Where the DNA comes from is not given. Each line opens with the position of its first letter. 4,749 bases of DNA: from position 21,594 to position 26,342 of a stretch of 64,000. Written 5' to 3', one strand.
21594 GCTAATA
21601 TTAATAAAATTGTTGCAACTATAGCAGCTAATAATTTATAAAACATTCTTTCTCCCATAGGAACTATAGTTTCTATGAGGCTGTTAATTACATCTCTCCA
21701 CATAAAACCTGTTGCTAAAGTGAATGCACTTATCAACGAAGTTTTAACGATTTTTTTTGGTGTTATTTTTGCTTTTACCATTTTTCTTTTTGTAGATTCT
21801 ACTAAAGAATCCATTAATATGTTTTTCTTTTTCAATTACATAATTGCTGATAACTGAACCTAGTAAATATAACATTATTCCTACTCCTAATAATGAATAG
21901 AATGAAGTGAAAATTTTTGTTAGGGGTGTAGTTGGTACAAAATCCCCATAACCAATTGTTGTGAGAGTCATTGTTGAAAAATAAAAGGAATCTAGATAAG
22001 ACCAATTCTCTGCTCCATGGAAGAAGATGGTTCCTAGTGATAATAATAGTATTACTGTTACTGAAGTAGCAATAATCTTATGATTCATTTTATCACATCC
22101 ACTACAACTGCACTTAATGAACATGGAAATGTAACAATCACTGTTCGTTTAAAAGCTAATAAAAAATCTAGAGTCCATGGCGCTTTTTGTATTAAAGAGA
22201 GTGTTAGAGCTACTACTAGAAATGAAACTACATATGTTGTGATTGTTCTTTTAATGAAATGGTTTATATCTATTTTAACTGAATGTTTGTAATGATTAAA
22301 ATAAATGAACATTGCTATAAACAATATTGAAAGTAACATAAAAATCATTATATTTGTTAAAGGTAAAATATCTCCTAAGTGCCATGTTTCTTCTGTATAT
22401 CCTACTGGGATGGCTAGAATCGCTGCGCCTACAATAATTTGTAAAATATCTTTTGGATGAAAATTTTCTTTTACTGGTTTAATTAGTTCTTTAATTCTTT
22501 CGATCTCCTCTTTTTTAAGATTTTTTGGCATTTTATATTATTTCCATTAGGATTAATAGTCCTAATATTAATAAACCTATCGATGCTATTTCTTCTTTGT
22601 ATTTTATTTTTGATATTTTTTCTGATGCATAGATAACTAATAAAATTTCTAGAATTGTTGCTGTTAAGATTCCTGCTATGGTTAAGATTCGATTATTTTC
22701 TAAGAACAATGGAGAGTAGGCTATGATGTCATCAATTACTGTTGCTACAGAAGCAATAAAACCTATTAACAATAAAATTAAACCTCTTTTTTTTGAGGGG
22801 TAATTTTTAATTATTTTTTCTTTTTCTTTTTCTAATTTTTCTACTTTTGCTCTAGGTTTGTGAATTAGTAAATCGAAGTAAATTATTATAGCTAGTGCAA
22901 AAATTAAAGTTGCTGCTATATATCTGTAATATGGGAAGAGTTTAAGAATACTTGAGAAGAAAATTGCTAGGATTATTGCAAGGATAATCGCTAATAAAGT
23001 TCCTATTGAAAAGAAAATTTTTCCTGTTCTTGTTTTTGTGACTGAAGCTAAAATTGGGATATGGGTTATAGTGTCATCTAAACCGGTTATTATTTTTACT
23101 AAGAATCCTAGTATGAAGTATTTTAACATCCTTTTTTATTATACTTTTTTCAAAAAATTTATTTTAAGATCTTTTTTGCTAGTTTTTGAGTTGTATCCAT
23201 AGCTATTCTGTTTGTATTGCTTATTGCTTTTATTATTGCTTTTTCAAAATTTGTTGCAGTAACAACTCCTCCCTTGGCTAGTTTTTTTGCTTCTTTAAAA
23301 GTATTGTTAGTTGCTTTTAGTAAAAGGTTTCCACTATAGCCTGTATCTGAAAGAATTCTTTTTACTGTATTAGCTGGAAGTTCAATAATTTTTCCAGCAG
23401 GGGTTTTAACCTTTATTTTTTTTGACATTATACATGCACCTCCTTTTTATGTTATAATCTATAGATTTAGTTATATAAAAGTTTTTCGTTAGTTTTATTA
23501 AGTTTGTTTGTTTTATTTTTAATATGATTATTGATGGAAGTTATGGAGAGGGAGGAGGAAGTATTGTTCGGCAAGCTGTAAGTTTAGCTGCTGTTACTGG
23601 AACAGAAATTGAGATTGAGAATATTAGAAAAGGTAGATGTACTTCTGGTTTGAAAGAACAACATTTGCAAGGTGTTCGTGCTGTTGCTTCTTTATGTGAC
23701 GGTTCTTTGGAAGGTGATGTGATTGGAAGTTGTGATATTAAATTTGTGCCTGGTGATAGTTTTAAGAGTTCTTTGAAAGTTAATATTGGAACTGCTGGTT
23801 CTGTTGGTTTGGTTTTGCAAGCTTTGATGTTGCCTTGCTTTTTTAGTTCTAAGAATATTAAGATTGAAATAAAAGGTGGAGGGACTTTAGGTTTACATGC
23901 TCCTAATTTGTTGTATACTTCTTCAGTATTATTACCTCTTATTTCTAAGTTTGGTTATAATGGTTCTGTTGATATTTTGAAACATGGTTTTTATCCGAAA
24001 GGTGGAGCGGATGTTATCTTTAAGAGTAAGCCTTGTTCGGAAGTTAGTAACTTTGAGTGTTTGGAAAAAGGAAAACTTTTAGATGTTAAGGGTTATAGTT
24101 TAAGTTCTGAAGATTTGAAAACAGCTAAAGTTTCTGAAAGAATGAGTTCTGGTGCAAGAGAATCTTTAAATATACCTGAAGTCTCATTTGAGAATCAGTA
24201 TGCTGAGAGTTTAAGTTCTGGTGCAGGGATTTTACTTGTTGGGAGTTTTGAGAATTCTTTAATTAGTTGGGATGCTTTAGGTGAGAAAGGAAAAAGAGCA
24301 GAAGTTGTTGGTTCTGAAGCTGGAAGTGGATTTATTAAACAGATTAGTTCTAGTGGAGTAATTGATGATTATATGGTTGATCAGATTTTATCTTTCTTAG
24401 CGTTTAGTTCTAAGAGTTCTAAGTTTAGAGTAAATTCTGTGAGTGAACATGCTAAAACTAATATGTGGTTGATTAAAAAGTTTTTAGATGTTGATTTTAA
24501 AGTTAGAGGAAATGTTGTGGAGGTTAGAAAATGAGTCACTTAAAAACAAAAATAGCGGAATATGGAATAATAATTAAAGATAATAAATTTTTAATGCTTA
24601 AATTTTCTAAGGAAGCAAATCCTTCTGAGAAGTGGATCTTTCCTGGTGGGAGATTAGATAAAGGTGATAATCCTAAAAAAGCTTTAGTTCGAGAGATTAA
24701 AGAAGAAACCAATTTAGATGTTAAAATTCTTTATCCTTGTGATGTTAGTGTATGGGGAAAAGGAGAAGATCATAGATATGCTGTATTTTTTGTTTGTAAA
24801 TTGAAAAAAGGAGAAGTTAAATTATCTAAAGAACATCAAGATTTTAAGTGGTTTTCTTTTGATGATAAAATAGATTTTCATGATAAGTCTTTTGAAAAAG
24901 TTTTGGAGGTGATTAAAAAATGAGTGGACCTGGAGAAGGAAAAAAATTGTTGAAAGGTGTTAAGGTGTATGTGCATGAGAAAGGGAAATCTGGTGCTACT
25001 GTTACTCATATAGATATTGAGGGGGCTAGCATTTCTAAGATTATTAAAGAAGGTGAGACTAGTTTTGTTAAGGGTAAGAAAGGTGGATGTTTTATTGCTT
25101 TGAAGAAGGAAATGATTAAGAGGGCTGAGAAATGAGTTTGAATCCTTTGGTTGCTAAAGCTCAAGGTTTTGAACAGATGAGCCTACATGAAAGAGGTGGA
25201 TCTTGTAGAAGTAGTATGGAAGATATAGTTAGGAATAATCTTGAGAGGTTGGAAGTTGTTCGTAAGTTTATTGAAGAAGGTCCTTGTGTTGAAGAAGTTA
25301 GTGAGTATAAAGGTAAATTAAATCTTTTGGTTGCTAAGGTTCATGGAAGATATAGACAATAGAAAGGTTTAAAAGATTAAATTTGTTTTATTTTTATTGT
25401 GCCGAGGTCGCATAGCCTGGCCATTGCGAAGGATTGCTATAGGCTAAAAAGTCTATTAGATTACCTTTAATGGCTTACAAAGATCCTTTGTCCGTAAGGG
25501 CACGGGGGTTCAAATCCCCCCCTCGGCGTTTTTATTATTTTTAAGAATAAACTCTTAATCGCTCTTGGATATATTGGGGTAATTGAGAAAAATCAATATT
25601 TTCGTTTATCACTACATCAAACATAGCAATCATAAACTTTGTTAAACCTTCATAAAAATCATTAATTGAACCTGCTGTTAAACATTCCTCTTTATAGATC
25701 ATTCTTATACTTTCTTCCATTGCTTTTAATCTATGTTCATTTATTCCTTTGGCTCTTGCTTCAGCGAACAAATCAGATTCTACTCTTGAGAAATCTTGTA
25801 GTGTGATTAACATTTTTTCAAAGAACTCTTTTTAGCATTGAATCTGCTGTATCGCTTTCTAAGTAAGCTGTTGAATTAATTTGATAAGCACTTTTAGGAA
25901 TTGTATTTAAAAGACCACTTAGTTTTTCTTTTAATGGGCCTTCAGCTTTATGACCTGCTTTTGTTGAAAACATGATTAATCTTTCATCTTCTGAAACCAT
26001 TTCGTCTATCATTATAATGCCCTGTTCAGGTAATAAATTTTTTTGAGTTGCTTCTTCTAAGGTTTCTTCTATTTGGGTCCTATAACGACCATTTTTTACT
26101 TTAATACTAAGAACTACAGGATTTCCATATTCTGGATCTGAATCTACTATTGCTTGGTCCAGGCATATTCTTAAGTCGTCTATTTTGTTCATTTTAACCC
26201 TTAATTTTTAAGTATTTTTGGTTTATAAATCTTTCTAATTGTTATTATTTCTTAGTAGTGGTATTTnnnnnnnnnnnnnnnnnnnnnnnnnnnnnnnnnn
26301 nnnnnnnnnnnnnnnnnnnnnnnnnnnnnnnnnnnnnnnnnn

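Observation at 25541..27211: Canonical GGDEF diguanylate cyclase in an apparently archaeal genome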

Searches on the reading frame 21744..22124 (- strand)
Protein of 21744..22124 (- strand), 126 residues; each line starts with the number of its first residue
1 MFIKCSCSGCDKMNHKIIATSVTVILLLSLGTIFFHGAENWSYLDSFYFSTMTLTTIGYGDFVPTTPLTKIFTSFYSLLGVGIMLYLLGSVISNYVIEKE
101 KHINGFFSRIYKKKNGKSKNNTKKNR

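Call 73: search_protein_families(library=pfam, proteins=[window:21744-22124:-], max_evalue=0.001)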
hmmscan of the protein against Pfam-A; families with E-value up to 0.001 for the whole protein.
window:21744-22124:- (126 aa): 2 families
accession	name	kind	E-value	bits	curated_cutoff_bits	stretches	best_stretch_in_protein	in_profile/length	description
PF07885.22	Ion_trans_2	-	8e-21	74.2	22.5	1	23-93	2-75/79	Ion channel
PF00520.37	Ion_trans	-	4.8e-08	32.9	25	1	42-100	173-238/241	Ion transport protein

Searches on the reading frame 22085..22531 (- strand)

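Call 73: search_protein_families(library=pfam, proteins=[window:22085-22531:-], max_evalue=0.001)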
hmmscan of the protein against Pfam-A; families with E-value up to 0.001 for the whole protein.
window:22085-22531:- (148 aa): 1 family
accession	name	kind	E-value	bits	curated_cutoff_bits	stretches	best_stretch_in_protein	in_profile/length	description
PF09622.15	DUF2391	-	8.1e-12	45.6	22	1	18-141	140-268/275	Putative integral membrane protein (DUF2391)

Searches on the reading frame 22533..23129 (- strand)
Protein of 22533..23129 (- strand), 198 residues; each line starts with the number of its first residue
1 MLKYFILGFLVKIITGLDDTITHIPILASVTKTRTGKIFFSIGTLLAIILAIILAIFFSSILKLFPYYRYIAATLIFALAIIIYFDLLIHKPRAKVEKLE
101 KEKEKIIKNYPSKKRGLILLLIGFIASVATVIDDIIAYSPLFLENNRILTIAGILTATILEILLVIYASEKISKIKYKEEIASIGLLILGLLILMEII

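Call 45: search_protein_families(library=pfam, proteins=[window:22533-23129:-], max_evalue=0.001)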
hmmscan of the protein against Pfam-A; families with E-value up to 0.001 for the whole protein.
window:22533-23129:- (198 aa): 2 families
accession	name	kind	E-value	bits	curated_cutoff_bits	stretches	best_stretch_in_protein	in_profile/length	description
PF07690.21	MFS_1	-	2.4e-05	23.9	33.4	1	39-194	129-285/347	Major Facilitator Superfamily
PF03741.22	TerC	-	0.0001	22.6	27.8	1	9-195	4-176/178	Integral membrane protein TerC family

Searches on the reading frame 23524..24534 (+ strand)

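Call 3: search_protein_families(library=pfam, proteins=[window:23524-24534:+], max_evalue=0.01)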
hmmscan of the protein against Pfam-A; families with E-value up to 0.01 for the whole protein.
window:23524-24534:+ (336 aa): 2 families
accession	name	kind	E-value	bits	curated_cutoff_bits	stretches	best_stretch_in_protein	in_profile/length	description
PF01137.26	RTC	-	4.8e-67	225.8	27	1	7-327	1-221/221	RNA 3'-terminal phosphate cyclase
PF05189.18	RTC_insert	-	1.8e-14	54.4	23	1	181-274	2-101/102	RNA 3'-terminal phosphate cyclase (RTC), insert domain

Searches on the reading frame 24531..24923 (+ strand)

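Call 3: search_protein_families(library=pfam, proteins=[window:24531-24923:+], max_evalue=0.01)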
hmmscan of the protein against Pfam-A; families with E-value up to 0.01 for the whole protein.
window:24531-24923:+ (130 aa): 1 family
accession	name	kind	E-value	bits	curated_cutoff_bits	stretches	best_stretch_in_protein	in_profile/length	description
PF00293.34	NUDIX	-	4e-18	66.1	21.1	1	12-113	7-118/134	NUDIX domain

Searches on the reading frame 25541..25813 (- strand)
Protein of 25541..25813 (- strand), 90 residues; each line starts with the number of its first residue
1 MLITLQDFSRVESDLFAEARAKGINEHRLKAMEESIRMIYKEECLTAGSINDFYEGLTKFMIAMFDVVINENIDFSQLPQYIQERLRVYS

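Call 3: search_protein_families(library=pfam, proteins=[window:25541-25813:-], max_evalue=0.01)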
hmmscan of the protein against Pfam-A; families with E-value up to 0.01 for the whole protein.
window:25541-25813:- (90 aa): 0 families

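Call 31: search_protein_families(library=pfam, proteins=[window:25541-25813:-], max_evalue=10)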
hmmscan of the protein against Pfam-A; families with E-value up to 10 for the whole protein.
window:25541-25813:- (90 aa): 0 families

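Call 48: search_protein_families(library=padloc, proteins=[window:25541-25813:-], max_evalue=0.01)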
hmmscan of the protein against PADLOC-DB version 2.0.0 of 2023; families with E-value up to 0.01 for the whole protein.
window:25541-25813:- (90 aa): 0 families

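Call 49: search_protein_families(library=ncbifam, proteins=[window:25541-25813:-], max_evalue=0.01)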
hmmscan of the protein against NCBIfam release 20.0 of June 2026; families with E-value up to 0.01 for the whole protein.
window:25541-25813:- (90 aa): 0 families

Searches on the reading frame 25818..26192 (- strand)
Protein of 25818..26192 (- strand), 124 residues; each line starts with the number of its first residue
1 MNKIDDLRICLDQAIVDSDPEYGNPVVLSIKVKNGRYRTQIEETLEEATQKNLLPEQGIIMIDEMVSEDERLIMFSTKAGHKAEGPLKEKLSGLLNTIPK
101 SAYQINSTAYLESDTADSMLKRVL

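Call 3: search_protein_families(library=pfam, proteins=[window:25818-26192:-], max_evalue=0.01)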
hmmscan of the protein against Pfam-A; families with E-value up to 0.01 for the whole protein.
window:25818-26192:- (124 aa): 0 families

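Call 31: search_protein_families(library=pfam, proteins=[window:25818-26192:-], max_evalue=10)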
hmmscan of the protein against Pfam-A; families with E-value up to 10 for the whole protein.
window:25818-26192:- (124 aa): 0 families

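Call 48: search_protein_families(library=padloc, proteins=[window:25818-26192:-], max_evalue=0.01)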
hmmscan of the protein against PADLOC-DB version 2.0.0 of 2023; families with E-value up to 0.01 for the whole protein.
window:25818-26192:- (124 aa): 0 families

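Call 49: search_protein_families(library=ncbifam, proteins=[window:25818-26192:-], max_evalue=0.01)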
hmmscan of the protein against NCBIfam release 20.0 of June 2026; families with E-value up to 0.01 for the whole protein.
window:25818-26192:- (124 aa): 0 families

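Call 68: predict_structure(protein=window:25818-26192:-)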
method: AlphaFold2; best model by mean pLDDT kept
length: 124 residues; sequences in the alignment: 1
mean_pLDDT: 57.6   pTM: 0.52
mean pLDDT of the five models: 57.6, 55.1, 53.9, 53.1, 52.7
residues with pLDDT >= 90: 0; 70-90: 29; 50-70: 62; < 50: 33
segments of 3 or more residues with pLDDT < 50: 1-8, 15-21, 56-59, 78-83, 117-124
pLDDT, mean of each block of 10 residues (from residue 1): 44 48 57 71 72 55 54 52 60 75 63 50 36
secondary structure, 60 per line:
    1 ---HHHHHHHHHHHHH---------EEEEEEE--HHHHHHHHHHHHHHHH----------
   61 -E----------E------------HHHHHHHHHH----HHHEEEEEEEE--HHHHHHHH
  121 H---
elements in order: H4-16 E26-32 H35-50 H86-95 E103-110 H113-121

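Call 70: fold_search(model_id=the predicted structure, library=pdb)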
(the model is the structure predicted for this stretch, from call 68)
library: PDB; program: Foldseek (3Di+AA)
matches with E <= 10: 766; with E <= 0.001: 0
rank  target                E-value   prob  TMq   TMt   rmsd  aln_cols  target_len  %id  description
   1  7o9m_f                9.4e-03  0.92  0.41  0.40   8.5       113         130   10  Human mitochondrial ribosome large subunit assembly intermediate with MTERF4-NSUN4, MRM2, MTG1 and the MALSU module (released 2021-06-30)
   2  6wxp_B                6.8e-02  0.77  0.41  0.33   6.4       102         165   13  De novo TIM barrel-ferredoxin fold fusion homodimer with 4-glutamate centre TFD-EE (released 2020-11-25)
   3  9hcd_f                6.8e-02  0.60  0.37  0.47   5.8        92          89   16  Mouse mitoribosome large subunit assembly intermediate (with uL16m) bound to MRM3-dimer, DDX28 and the MALSU-L0R8F8-mt (released 2025-06-11)
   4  4pcq_B                6.8e-02  0.47  0.38  0.34  13.3       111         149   14  Crystal Structure of MtbAldR (Rv2779c) (released 2015-05-06)
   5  6wxp_A                7.2e-02  0.82  0.43  0.34   6.3       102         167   14  De novo TIM barrel-ferredoxin fold fusion homodimer with 4-glutamate centre TFD-EE (released 2020-11-25)
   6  9e9c_f                7.2e-02  0.44  0.35  0.41   9.8       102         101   15  Mouse mitoribosome large subunit assembly intermediate bound to NSUN4, METRF4, GTPBP7, GTPBP10 and the MALSU1-L0R8F8-m (released 2025-08-06)
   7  9hce_f                7.2e-02  0.41  0.33  0.43   5.5        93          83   16  Mouse mitoribosome large subunit assembly intermediate (without uL16m) bound to MRM3 dimer and the MALSU-L0R8F8-mt-ACP (released 2025-06-18)
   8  2wk7_B                9.4e-02  0.44  0.36  0.15  11.4       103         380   14  Structure of apo form of Vibrio cholerae CqsA (released 2009-07-21)
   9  1iuj_A                1.1e-01  0.57  0.40  0.47   5.3       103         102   16  The structure of TT1380 protein from thermus thermophilus (released 2003-09-09)
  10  1dhm_A                1.4e-01  0.25  0.30  0.39   6.7        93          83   13  DNA-BINDING DOMAIN OF E2 FROM HUMAN PAPILLOMAVIRUS-31, NMR, MINIMIZED AVERAGE STRUCTURE (released 1996-12-07)
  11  9g5b_H                1.5e-01  0.41  0.39  0.36  13.5       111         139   10  Assembly intermediate of human mitochondrial ribosome small subunit (State A) (released 2025-04-23)
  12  9dzo_A                1.7e-01  0.33  0.36  0.12   9.8       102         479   15  Structure of ALAS bound to succinyl-CoA from S. cerevisiae (released 2025-10-22)
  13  5txt_D                1.7e-01  0.25  0.34  0.12  12.5       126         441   16  Structure of asymmetric apo/holo ALAS dimer from S. cerevisiae (released 2018-03-28)
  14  6q2d_F                1.8e-01  0.57  0.39  0.17   4.7        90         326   16  Crystal structure of Methanobrevibacter smithii Dph2 in complex with Methanobrevibacter smithii elongation factor 2 (released 2019-10-16)
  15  1nxi_MODEL_1_A        1.8e-01  0.33  0.36  0.35   7.2       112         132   12  Solution structure of Vibrio cholerae protein VC0424 (released 2003-07-01)
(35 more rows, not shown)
